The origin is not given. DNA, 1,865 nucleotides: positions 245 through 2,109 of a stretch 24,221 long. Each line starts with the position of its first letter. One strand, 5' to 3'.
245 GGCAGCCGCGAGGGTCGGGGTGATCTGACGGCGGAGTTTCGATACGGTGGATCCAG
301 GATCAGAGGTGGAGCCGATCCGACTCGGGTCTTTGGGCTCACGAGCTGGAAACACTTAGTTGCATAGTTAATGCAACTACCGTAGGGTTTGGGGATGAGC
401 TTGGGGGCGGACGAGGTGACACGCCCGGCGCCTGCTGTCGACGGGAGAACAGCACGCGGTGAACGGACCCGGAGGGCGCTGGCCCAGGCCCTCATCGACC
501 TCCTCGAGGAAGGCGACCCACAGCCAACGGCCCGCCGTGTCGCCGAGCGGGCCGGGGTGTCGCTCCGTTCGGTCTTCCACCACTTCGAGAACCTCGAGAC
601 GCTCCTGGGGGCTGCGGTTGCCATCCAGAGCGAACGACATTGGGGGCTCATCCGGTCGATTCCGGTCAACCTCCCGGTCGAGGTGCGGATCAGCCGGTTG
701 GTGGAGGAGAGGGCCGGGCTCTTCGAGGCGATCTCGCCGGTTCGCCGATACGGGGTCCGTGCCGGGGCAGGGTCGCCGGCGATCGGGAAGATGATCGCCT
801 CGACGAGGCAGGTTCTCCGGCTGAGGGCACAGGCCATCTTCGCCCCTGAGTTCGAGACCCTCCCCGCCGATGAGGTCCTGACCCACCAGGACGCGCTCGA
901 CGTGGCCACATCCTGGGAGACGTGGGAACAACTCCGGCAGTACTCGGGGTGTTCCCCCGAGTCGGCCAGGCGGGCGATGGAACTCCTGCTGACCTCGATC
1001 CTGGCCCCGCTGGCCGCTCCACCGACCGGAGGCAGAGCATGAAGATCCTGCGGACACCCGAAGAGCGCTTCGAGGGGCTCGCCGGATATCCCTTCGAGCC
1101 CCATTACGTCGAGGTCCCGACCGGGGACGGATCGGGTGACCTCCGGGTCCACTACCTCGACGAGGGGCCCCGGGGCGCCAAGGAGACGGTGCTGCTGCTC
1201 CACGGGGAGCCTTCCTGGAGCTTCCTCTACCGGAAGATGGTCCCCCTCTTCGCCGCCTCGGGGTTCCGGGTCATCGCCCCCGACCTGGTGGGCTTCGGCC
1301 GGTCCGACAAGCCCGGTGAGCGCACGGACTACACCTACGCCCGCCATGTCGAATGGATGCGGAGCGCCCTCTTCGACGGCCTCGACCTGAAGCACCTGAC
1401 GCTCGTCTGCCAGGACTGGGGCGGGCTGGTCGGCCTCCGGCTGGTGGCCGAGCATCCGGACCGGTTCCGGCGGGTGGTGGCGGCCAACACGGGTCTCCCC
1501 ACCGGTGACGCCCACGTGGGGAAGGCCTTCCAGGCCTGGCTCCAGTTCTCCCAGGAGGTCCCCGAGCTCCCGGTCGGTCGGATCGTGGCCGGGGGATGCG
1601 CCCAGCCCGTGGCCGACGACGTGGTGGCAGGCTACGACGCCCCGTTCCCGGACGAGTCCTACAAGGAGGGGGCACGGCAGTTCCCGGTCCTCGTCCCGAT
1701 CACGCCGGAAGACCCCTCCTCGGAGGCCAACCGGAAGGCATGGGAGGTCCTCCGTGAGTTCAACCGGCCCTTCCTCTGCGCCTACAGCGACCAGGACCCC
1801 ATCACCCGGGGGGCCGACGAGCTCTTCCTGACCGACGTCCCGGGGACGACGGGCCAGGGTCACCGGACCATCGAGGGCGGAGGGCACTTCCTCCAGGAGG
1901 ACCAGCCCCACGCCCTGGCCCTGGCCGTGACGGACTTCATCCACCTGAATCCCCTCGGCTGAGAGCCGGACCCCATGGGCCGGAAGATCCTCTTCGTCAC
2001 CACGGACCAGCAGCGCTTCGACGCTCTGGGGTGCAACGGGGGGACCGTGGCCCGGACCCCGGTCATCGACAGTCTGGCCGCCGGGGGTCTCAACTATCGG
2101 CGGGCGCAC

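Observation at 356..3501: TetR-controlled, apparently leaderless operon pairing a DhlA-like haloalkane dehalogenase with a cytoplasmic Cys-type sulfatase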

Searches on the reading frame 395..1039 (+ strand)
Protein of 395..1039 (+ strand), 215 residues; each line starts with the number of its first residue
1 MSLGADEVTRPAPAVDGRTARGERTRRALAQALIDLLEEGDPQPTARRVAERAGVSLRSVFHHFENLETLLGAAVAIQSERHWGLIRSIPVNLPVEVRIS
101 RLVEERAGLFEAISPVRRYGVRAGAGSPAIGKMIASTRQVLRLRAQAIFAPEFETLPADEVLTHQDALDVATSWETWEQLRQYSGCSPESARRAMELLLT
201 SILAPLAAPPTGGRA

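Call 3: search_protein_families(library=pfam, proteins=[window:395-1039:+])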
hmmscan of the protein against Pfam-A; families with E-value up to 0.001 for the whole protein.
window:395-1039:+ (215 aa): 1 family
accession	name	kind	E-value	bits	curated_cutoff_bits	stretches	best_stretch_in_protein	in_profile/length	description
PF00440.29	TetR_N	-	2.2e-05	24.6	24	1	36-73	8-46/47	Bacterial regulatory proteins, tetR family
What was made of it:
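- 395..1042 (+): TetR-family regulator, 215 aa, probably translated from a leaderless mRNA. Pfam TetR_N at residues 36-73 (call 3).
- On TetR-family repressor with a palindromic operator: PF00440 scores 24.6 bits against a cutoff of 24, at residues 36-73 (call 3).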

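Call 4: search_protein_families(library=ncbifam, proteins=[window:395-1039:+])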
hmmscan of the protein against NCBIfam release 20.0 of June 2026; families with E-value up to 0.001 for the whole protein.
window:395-1039:+ (215 aa): 1 family
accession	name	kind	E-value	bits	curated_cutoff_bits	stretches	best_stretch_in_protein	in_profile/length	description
NF041196.1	ScbR_bind_reg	equivalog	0.00046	20.4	150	1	20-88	2-71/191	ScbR family autoregulator-binding transcription factor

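Call 8: search_solved_structures(query=window:395-1039:+, max_evalue=0.1)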
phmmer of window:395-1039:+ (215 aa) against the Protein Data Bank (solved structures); distinct sequences matched with E-value up to 0.1: 25.
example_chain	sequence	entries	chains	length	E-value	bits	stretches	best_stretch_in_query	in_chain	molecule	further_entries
2dg8_A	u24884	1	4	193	4.5e-05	26.5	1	23-74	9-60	putative tetR-family transcriptional regulatory protein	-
3bhq_A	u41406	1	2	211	0.00062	22.8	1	15-92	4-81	Transcriptional regulator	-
9b7y_A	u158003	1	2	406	0.00081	22.4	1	22-82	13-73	Transcriptional repressor Mce3R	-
2np5_A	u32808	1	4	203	0.0012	21.9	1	27-79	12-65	Transcriptional regulator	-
2oer_A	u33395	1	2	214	0.0018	21.3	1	20-77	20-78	Probable transcriptional regulator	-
6rxb_B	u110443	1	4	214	0.0026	20.8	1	29-130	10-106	Tetracycline repressor protein class G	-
6rx9_A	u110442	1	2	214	0.0029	20.6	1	29-127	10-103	Tetracycline repressor protein class G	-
5mru_A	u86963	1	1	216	0.0063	19.5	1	29-83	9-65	Tetracycline Repressor, class A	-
3c07_A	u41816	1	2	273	0.0065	19.5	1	9-99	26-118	Putative tetR-family transcriptional regulator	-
2ibd_A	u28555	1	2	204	0.0069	19.4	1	11-74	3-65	Possible transcriptional regulator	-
2gen_A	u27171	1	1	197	0.0093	19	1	19-73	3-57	probable transcriptional regulator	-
2v57_A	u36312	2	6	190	0.011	18.8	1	20-109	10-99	TETR FAMILY TRANSCRIPTIONAL REPRESSOR LFRR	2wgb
2id6_A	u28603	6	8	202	0.021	17.8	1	26-74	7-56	TRANSCRIPTIONAL REGULATOR, TetR FAMILY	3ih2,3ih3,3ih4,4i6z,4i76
1z77_A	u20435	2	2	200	0.022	17.8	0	26-74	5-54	transcriptional regulator (TetR family) | Transcriptional regulator, TetR family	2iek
1zkg_A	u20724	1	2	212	0.024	17.7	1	26-74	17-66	transcriptional regulator, TetR family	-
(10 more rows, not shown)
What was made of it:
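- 395..1042 (+): PDB TetR-family hits (call 8).
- On TetR-family repressor with a palindromic operator: PDB TetR-family hits go down to E=4.5e-5 (call 8).
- Checked: It is backed by PDB TetR-family hits (calls 3, 8).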

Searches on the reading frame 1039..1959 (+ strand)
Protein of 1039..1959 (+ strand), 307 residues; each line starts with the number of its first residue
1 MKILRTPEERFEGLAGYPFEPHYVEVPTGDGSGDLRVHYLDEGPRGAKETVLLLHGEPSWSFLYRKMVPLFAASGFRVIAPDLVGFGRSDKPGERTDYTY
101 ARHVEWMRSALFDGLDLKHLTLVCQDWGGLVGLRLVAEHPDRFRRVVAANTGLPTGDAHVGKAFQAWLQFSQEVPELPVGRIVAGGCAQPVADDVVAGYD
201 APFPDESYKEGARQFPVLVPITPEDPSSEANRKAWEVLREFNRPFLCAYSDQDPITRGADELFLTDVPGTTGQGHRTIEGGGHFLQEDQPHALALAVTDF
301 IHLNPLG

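Call 3: search_protein_families(library=pfam, proteins=[window:1039-1959:+])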
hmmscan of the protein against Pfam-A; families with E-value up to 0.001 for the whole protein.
window:1039-1959:+ (307 aa): 3 families
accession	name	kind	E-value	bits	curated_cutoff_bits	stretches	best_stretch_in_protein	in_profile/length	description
PF00561.26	Abhydrolase_1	-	2.2e-27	96.7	25.8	1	50-169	2-125/245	alpha/beta hydrolase fold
PF12697.13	Abhydrolase_6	-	7.3e-17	63.2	26.3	1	51-294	1-215/217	Alpha/beta hydrolase family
PF12146.15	Hydrolase_4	-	2.1e-11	44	27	1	47-172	3-131/239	Serine aminopeptidase, S33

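Call 4: search_protein_families(library=ncbifam, proteins=[window:1039-1959:+])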
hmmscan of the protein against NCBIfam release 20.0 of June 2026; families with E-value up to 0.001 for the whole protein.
window:1039-1959:+ (307 aa): 18 families
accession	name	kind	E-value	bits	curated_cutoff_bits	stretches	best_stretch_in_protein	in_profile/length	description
NF002043.0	PRK00870.1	subfamily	2.6e-140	467.1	265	1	1-303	1-300/302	haloalkane dehalogenase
NF002938.0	PRK03592.1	equivalog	1.6e-38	132.7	241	1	35-302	20-290/298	haloalkane dehalogenase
NF002873.0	PRK03204.1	equivalog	6.4e-27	94.6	466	1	17-298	12-282/286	haloalkane dehalogenase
NF045632.1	hydroxlase_HsaD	equivalog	2.7e-14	52.8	400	1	34-149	21-135/290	4,5:9,10-diseco-3-hydroxy-5,9,17-trioxoandrosta-1(10),2-diene-4-oate hydrolase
TIGR03056.1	bchO_mg_che_rel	equivalog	6e-13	48.4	172.55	1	38-164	19-141/278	alpha/beta fold hydrolase BchO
TIGR02427.1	protocat_pcaD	equivalog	2.2e-12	46.9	255.85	1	37-157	2-118/251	3-oxoadipate enol-lactonase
TIGR03343.1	biphenyl_bphD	equivalog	1.6e-11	44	462.15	1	30-149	15-132/282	2-hydroxy-6-oxo-6-phenylhexa-2,4-dienoate hydrolase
NF004514.1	PRK05855.1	equivalog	1.8e-11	43.3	455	1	32-139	7-112/578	SDR family oxidoreductase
NF051488.1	bifunc_PcaDC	exception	4.5e-10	39.2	390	1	46-158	11-118/375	bifunctional 3-oxoadipate enol-lactonase/4-carboxymuconolactone decarboxylase PcaDC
TIGR01250.1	pro_imino_pep_2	subfamily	5.1e-09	36.1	167.65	1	39-150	16-128/288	proline iminopeptidase-family hydrolase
NF050089.1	i_nPHAscl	equivalog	5.3e-09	35.5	300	1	45-152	15-118/288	intracellular short-chain-length polyhydroxyalkanoate depolymerase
TIGR03695.1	menH_SHCHC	equivalog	2.1e-08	33.9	208.55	1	48-155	2-110/252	2-succinyl-6-hydroxy-2,4-cyclohexadiene-1-carboxylate synthase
NF045945.1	ProImpepLactob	equivalog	4.3e-08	33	400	1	47-147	26-127/293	proline iminopeptidase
NF011457.0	PRK14875.1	equivalog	1.8e-07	30.5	307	1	36-146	121-226/372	acetoin dehydrogenase dihydrolipoyllysine-residue acetyltransferase subunit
TIGR03611.1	RutD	equivalog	6.1e-07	29.1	238.5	1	44-168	9-129/258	pyrimidine utilization protein D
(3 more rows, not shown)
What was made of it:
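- On Haloalkane dehalogenase subfamily HLD-I: NF002938 scores 132.7 and NF002873 scores 94.6, both below their cutoffs (call 4).
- Checked: The HLD scores 467 bits on NF002043 against a cutoff of 265 (call 4).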

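Call 6: search_solved_structures(query=window:1039-1959:+, show_alignments=2)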
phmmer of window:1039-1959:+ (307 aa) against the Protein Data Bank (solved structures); distinct sequences matched with E-value up to 0.001: 261 (the best 60 are shown).
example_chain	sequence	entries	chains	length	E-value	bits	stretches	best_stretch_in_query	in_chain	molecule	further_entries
6f9o_A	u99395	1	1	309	5.7e-125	420.3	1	1-305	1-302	Haloalkane dehalogenase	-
4mj3_A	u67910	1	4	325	9.6e-123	413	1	1-305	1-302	Haloalkane dehalogenase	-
5esr_A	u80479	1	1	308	4.4e-116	391.1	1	1-296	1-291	Haloalkane dehalogenase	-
2xt0_A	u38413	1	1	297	1.8e-73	251.1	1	1-293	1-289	HALOALKANE DEHALOGENASE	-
7avr_A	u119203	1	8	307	5.8e-64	219.8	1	2-300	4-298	Haloalkane dehalogenase 1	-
1hde_A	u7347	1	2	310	2e-53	185.1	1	3-223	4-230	HALOALKANE DEHALOGENASE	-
1b6g_A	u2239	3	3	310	2.5e-53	184.9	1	3-223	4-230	HALOALKANE DEHALOGENASE | PROTEIN (HALOALKANE DEHALOGENASE)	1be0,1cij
1edb_A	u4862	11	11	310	2.5e-53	184.9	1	3-223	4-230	HALOALKANE DEHALOGENASE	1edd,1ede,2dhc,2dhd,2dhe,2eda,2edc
1bee_A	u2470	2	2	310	4.2e-53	184.1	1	3-223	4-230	HALOALKANE DEHALOGENASE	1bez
6y9g_A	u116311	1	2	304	3e-28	102.4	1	15-301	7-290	Ancestral haloalkane dehalogenase AncHLD5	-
3u1t_A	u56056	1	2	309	5.5e-28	101.5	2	36-148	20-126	DmmA Haloalkane Dehalogenase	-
2v9z_A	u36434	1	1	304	1.7e-27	99.9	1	15-149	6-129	HALOALKANE DEHALOGENASE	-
3sk0_A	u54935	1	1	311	1.9e-27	99.8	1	15-149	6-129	Haloalkane dehalogenase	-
4wcv_A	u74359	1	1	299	3.5e-27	98.9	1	15-294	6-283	Haloalkane dehalogenase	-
1bn6_A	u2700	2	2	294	9.6e-27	97.5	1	15-294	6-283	HALOALKANE DEHALOGENASE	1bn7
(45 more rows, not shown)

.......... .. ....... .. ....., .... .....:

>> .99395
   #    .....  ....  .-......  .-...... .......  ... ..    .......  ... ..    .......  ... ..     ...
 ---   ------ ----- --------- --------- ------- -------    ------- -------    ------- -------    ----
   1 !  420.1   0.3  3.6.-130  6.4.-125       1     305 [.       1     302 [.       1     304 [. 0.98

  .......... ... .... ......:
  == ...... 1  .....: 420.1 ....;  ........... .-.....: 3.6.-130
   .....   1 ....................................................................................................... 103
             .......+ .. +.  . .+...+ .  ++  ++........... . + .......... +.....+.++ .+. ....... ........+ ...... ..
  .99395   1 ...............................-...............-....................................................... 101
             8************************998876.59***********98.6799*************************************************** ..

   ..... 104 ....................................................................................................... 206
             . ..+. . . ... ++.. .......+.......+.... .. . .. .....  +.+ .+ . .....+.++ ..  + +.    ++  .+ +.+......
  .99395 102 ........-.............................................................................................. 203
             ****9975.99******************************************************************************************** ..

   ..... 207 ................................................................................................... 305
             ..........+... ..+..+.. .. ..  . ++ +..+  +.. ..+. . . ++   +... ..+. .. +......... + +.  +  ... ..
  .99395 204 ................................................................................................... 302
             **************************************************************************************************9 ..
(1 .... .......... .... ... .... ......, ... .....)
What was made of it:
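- On Haloalkane dehalogenase subfamily HLD-I: DhaA, DmmA and HaloTag score about 1e-28 (call 6).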

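Call 13: find_related_loci(query=window:1039-1959:+, collection=genome_contigs, flank=5000)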
Query window:1039-1959:+ (307 aa) in genome_contigs; peptide patterns used: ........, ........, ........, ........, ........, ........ (x = any residue, [..] = any of these).
600 stretches matched a pattern (row limit reached: there are more); 582 encode a relative of the query (tblastn E <= 1e-3); the best 80 are kept; 80 distinct loci.
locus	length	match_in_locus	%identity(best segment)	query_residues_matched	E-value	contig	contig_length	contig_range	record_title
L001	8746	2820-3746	73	1-304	2e-148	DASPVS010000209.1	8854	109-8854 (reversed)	MAG TPA_asm: Acidimicrobiales bacterium isolate SMAG_U12335 k141_492081, whole genome shotgun sequence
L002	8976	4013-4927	73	1-305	2e-146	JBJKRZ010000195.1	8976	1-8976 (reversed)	MAG: Acidimicrobiales bacterium isolate Bin_70 S1Ck127_3438178_flag_1_multi_8.0000_len_8976, whole genome shotgun sequen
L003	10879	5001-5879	64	1-301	7e-136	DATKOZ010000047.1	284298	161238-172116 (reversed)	MAG TPA_asm: Candidatus Binataceae bacterium isolate SMAG_U14778 k141_2145816, whole genome shotgun sequence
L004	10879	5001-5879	68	1-301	2e-133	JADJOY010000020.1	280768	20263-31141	MAG: Deltaproteobacteria bacterium isolate Fred_18-Q3-R57-64_BATAC.269 tig00012029-10-2837650, whole genome shotgun sequ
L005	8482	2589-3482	66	1-301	3e-133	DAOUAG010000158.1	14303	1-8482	MAG TPA_asm: Dehalococcoidia bacterium isolate H62_633 k111_1855366, whole genome shotgun sequence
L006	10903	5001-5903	65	1-304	1e-132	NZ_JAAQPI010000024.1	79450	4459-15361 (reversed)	Pseudomaricurvus alkylphenolicus strain KCTC 32386 Scaffold24_1, whole genome shotgun sequence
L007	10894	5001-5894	64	1-301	2e-130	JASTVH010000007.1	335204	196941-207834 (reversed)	Marinobacteraceae bacterium S3BR75-40.1 NODE_7_length_335204_cov_39.144397, whole genome shotgun sequence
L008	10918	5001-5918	65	1-302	2e-130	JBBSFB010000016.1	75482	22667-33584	MAG: Acidimicrobiia bacterium isolate LS1_sbin.76 LS1_sbin.76_K_694582_L_75482_cov_37.3851, whole genome shotgun sequenc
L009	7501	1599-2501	65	1-304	9e-130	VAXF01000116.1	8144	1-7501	MAG: Actinobacteria bacterium isolate AC_25 14_1009_16_30cm_scaffold_21862, whole genome shotgun sequence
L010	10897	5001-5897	64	1-302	3e-129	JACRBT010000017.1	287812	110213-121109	MAG: Chloroflexi bacterium isolate NC_groundwater_1627_Pr3_B-0.1um_69_47 SR-2_scaffold_141_2506341, whole genome shotgun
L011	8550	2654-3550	66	1-301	3e-129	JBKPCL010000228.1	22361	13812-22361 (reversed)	MAG: Actinomycetota bacterium isolate GB_EKS_MAG_00052 GB_EKS_000001791518, whole genome shotgun sequence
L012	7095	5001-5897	65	1-301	3e-129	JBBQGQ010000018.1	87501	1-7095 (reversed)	MAG: Acidimicrobiia bacterium isolate Co_metawrap_954 Cmw_954_k141_22212288_length_87501_cov_16.9993, whole genome shotg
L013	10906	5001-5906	63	1-305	2e-129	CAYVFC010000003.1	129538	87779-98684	MAG TPA_asm: uncultured Sandaracinaceae bacterium isolate binchicken_co178_212 genome assembly, contig: NODE_253_length_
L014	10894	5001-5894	65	1-301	2e-129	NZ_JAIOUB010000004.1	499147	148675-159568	Alcanivorax limicola strain JB21 Scaffold4, whole genome shotgun sequence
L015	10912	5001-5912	64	1-307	6e-129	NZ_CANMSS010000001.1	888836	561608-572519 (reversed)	Uncultured Pseudoteredinibacter sp. isolate 208.fasta NODE_1, whole genome shotgun sequence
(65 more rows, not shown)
